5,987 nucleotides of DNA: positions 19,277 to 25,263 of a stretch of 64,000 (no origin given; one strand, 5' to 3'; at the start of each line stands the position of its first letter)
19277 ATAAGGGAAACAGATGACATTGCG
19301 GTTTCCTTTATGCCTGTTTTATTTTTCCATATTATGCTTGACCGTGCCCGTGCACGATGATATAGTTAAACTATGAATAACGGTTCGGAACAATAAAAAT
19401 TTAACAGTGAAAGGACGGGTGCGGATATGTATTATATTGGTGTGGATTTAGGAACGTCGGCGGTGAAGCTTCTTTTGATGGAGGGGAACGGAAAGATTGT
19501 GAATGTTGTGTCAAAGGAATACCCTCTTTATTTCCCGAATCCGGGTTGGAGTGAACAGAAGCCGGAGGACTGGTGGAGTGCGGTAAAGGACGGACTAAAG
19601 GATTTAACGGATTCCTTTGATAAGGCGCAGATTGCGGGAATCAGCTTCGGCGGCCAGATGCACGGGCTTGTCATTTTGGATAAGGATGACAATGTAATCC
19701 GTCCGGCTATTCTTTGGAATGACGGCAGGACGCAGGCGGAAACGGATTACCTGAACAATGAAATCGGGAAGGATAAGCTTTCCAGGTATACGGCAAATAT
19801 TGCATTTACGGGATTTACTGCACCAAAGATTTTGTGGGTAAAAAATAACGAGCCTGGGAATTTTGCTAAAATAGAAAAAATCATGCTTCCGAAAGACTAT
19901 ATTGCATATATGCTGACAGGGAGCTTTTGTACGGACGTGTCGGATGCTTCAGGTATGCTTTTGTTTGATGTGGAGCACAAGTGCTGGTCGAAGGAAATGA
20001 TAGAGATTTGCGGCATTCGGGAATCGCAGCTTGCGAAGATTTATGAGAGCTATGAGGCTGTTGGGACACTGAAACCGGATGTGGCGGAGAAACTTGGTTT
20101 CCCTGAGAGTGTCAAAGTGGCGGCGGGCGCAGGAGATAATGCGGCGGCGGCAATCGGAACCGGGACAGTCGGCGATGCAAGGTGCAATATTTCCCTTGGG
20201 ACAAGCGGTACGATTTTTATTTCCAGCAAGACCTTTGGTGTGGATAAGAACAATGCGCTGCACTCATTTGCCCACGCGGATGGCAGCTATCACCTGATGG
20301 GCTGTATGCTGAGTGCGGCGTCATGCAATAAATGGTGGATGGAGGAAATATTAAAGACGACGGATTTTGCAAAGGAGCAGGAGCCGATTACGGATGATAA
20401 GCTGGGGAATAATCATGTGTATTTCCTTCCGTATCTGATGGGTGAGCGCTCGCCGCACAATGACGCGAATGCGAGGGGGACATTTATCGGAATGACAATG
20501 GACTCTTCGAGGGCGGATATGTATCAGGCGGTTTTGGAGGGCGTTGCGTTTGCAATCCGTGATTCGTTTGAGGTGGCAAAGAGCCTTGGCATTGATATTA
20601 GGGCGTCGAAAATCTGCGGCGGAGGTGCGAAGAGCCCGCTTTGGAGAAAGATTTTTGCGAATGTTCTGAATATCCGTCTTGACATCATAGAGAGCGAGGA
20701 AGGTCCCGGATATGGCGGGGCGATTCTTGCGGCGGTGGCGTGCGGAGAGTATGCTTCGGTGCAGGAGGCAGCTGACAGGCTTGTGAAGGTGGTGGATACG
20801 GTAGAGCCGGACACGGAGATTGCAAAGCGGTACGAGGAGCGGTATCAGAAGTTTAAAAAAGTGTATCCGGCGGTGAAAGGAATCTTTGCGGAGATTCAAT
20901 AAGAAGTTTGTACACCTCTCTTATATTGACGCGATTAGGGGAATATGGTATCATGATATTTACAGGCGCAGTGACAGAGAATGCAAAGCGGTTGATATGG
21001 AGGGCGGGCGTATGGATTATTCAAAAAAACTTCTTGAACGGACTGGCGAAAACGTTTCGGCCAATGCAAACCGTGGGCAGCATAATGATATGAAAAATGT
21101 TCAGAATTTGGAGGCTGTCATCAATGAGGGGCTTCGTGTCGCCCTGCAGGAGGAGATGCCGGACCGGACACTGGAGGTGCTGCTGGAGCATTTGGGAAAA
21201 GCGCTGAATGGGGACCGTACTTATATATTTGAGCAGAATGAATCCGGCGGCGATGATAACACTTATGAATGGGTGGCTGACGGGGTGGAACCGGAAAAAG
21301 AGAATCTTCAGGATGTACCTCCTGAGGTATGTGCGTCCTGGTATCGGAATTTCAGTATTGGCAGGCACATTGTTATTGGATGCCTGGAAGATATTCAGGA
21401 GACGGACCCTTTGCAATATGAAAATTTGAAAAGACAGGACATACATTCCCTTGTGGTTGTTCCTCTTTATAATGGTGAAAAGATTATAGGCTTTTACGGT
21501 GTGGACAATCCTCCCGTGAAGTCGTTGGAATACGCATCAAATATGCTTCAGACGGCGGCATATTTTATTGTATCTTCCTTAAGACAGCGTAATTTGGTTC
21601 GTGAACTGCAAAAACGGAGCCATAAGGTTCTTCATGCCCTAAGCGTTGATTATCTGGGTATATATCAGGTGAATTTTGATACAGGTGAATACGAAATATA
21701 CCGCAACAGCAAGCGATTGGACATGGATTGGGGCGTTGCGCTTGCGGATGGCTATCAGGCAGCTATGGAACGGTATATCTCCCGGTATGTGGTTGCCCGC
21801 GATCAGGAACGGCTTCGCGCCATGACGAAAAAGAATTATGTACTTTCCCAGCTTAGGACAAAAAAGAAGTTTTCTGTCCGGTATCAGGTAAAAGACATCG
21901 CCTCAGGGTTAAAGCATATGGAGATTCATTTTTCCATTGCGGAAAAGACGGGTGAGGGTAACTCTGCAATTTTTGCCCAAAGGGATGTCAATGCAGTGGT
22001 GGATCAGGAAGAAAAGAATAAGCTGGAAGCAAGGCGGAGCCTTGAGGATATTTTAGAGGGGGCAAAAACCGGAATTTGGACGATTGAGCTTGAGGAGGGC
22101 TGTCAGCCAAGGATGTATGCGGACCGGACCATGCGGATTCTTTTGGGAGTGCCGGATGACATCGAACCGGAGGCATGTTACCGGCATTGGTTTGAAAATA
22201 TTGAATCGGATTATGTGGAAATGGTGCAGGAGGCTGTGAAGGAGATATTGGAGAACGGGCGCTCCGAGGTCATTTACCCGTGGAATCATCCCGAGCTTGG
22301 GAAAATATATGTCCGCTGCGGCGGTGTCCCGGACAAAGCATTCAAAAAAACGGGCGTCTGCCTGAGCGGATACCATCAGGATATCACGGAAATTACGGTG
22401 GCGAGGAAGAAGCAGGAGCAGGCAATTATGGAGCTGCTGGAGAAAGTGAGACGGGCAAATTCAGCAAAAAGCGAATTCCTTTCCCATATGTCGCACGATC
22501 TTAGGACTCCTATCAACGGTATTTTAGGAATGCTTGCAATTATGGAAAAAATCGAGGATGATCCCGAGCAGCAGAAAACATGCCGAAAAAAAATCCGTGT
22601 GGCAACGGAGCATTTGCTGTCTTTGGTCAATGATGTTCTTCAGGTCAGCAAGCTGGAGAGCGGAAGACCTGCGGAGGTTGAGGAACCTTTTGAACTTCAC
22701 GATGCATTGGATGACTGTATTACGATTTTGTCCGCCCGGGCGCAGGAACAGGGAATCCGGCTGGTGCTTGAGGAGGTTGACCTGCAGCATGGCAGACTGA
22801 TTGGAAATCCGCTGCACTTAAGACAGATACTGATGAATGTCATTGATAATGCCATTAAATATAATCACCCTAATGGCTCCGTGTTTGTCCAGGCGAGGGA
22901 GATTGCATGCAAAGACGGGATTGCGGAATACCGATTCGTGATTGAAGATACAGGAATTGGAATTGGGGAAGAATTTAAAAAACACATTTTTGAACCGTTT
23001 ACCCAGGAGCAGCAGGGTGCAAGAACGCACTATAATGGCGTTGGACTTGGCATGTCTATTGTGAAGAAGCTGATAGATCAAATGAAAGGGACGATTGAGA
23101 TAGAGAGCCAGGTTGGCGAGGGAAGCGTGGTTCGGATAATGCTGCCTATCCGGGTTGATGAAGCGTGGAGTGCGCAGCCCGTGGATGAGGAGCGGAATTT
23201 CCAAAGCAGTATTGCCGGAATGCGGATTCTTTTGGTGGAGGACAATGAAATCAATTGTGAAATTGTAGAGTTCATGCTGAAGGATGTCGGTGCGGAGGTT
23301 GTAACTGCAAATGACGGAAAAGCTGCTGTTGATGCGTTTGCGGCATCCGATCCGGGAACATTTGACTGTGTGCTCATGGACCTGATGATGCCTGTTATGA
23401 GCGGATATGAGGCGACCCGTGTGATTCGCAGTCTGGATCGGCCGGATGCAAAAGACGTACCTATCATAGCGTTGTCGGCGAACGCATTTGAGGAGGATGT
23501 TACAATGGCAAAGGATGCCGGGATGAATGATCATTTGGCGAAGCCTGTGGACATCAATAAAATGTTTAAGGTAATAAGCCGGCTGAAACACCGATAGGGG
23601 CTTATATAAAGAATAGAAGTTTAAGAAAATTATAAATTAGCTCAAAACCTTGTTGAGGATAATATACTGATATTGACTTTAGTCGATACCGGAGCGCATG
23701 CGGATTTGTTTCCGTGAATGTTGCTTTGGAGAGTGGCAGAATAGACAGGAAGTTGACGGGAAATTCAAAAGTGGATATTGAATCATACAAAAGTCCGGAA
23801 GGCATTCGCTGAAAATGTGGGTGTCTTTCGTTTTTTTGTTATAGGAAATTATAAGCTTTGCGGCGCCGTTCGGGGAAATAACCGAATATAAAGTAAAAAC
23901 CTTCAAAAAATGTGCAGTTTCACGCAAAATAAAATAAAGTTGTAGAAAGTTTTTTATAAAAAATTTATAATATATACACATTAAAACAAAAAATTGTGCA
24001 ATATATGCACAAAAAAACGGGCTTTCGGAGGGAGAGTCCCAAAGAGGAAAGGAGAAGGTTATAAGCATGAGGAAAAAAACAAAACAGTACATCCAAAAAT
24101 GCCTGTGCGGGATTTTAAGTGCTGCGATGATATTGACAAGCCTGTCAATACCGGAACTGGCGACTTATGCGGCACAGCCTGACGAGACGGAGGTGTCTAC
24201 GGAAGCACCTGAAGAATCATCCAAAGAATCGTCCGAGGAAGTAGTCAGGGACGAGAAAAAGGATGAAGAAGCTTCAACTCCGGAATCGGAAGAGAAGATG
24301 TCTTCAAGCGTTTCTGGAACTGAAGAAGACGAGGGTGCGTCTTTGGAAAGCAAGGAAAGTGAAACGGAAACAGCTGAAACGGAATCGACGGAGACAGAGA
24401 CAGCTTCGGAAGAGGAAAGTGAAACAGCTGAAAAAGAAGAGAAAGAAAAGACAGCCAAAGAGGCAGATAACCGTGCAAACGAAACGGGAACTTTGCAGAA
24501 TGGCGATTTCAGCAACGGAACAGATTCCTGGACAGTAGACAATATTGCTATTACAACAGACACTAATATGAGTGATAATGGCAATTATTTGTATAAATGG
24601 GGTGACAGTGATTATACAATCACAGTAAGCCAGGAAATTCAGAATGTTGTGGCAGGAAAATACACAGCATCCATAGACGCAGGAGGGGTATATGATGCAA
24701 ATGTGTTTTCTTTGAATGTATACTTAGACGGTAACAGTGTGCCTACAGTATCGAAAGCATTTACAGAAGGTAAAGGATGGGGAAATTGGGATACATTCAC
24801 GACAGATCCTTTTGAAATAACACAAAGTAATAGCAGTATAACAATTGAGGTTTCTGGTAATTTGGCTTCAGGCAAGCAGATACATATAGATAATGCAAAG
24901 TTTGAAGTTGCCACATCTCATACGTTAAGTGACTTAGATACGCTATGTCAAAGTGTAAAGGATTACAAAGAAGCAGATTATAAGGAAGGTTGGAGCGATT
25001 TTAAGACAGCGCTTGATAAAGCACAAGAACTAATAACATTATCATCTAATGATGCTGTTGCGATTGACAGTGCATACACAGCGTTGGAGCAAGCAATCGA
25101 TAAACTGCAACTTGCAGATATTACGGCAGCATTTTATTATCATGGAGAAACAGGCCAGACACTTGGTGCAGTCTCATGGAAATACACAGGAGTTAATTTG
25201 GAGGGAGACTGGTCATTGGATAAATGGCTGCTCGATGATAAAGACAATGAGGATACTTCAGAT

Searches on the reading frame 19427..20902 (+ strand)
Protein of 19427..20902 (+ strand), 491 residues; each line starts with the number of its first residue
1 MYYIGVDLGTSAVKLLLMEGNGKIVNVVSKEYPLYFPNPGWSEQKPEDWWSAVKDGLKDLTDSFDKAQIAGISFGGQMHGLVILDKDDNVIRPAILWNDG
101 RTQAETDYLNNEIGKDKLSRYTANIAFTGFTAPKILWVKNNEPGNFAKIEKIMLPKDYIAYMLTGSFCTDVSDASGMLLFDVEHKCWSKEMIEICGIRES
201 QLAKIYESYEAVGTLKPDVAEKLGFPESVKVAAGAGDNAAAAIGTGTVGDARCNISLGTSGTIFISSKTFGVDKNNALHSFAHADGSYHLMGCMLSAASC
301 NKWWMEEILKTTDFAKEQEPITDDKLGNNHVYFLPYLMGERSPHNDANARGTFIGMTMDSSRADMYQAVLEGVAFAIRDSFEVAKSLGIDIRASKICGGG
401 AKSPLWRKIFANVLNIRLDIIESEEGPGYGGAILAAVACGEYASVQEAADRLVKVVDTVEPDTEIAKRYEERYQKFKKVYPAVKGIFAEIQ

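Call 53: search_protein_families(library=pfam, proteins=[window:19427-20902:+], max_evalue=0.00001)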
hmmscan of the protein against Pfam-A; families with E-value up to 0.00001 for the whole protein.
window:19427-20902:+ (491 aa): 2 families
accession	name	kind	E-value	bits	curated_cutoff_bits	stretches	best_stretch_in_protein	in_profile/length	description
PF00370.27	FGGY_N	-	1.8e-76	257.4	28.8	1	2-244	1-245/245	FGGY family of carbohydrate kinases, N-terminal domain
PF02782.22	FGGY_C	-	2.6e-35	122.5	27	1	254-439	2-198/198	FGGY family of carbohydrate kinases, C-terminal domain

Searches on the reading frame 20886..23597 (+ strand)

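Call 53: search_protein_families(library=pfam, proteins=[window:20886-23597:+], max_evalue=0.00001)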
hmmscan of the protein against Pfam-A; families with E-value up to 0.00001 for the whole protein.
window:20886-23597:+ (903 aa): 4 families
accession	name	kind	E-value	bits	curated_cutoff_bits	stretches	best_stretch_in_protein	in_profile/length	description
PF02518.31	HATPase_c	-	1.5e-26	93.4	26.4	1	640-755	1-109/111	Histidine kinase-, DNA gyrase B-, and HSP90-like ATPase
PF00072.30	Response_reg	-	1.6e-23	83.4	30.2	1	781-897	1-110/111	Response regulator receiver domain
PF00512.31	HisKA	-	1.8e-18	66.8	26.9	1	527-593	1-66/66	His Kinase A (phospho-acceptor) domain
PF01590.32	GAF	-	4.1e-07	31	22.4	1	93-228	3-129/133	GAF domain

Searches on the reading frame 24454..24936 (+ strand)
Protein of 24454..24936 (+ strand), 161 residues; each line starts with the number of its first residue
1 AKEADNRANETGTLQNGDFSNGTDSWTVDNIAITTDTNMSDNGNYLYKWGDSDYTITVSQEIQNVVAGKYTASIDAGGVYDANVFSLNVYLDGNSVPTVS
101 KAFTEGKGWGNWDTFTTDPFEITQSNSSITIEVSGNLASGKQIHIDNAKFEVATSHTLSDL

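Call 34: search_solved_structures(query=window:24454-24936:+, max_evalue=1)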
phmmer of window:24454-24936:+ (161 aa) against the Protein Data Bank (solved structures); distinct sequences matched with E-value up to 1: 0.

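Call 85: search_protein_families(library=pfam, proteins=[window:24472-24921:+], max_evalue=0.1)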
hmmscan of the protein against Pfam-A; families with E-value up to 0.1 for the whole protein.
window:24472-24921:+ (150 aa): 0 families

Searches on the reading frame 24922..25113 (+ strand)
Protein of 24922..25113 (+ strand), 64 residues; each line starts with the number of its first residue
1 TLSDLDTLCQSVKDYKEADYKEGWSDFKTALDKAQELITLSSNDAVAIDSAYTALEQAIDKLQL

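Call 85: search_protein_families(library=pfam, proteins=[window:24922-25113:+], max_evalue=0.1)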
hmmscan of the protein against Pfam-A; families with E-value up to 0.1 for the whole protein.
window:24922-25113:+ (64 aa): 3 families
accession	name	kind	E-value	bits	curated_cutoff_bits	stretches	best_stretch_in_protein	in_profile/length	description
PF07554.19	FIVAR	-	2.5e-05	25.3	29.2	1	15-62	21-70/71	FIVAR domain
PF07361.16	Cytochrom_B562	-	0.027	15.5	30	1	13-46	50-83/102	Cytochrome b562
PF05957.18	DUF883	-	0.091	13.1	25.4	0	25-46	5-26/53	DUF883 N-terminal domain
